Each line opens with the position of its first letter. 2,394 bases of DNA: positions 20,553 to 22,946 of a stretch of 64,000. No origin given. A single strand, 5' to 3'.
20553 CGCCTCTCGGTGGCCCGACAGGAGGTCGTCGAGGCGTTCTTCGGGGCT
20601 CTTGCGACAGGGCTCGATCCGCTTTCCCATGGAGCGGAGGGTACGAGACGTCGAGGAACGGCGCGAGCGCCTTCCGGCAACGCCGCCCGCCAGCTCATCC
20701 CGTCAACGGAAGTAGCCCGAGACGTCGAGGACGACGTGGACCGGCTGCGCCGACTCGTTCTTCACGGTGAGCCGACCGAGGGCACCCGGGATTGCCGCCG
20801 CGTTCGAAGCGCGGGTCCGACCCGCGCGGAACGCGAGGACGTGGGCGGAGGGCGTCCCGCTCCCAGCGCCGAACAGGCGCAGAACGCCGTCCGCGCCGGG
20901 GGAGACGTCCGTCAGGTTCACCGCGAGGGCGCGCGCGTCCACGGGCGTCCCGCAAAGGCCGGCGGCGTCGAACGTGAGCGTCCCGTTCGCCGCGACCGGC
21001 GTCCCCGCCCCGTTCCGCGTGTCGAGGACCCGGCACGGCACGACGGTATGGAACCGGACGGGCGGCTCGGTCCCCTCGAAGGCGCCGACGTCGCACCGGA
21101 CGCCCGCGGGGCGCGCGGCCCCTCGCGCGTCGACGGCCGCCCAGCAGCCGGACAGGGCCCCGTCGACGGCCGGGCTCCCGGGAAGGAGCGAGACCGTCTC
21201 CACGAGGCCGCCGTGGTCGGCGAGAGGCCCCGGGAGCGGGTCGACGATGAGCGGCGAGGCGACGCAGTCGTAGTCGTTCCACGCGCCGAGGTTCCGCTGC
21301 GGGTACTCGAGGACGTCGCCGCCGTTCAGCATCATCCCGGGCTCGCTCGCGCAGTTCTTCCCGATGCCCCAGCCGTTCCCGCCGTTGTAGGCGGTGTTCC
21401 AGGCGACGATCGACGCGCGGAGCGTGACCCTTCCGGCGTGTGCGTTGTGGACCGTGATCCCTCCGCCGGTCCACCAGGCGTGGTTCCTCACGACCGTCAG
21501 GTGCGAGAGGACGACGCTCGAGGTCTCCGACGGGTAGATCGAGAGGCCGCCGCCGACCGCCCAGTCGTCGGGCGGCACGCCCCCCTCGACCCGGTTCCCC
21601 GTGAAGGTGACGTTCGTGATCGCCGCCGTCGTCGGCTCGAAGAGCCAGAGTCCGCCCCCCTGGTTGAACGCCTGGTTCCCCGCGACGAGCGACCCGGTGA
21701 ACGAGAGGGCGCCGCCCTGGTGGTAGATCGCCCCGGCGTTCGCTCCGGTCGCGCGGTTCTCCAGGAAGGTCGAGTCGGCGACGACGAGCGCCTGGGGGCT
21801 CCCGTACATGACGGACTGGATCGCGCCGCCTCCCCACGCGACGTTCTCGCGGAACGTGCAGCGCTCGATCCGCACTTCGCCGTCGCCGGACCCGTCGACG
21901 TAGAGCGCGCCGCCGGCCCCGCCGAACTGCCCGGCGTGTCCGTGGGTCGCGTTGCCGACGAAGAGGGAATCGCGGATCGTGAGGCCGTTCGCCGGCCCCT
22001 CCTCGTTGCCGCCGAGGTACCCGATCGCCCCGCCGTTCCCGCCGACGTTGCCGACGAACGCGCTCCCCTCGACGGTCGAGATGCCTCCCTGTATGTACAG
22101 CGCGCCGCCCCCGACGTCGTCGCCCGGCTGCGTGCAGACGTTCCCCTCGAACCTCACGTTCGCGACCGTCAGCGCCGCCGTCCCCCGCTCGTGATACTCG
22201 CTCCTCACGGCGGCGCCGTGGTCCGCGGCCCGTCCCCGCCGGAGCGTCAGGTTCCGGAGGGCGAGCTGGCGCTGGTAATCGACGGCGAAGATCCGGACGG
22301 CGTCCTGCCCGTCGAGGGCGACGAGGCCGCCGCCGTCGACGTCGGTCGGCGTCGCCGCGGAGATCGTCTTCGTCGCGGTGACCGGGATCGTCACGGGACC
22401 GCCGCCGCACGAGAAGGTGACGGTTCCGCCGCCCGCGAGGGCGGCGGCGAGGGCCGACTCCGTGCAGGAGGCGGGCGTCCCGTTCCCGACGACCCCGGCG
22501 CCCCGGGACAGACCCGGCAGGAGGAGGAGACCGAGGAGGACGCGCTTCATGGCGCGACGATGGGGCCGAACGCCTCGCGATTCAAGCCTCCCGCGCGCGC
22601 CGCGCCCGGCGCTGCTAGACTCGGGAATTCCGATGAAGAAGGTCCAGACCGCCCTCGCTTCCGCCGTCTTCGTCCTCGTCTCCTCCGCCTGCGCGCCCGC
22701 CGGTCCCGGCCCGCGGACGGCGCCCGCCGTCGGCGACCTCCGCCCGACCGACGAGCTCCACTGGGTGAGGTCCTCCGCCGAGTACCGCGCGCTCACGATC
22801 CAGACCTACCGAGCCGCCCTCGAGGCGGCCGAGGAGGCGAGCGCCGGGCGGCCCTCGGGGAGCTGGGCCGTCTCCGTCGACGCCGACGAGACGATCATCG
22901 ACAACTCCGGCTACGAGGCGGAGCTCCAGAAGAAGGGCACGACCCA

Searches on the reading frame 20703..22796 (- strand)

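Call 56: search_protein_families(library=pfam, proteins=[window:20703-22796:-], max_evalue=0.00001)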
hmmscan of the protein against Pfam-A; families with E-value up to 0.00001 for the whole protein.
window:20703-22796:- (697 aa): 1 family
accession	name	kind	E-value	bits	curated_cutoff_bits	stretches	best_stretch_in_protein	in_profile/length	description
PF13229.12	Beta_helix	-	1.3e-09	38.3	25.9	1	295-452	23-147/158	Right handed beta helix region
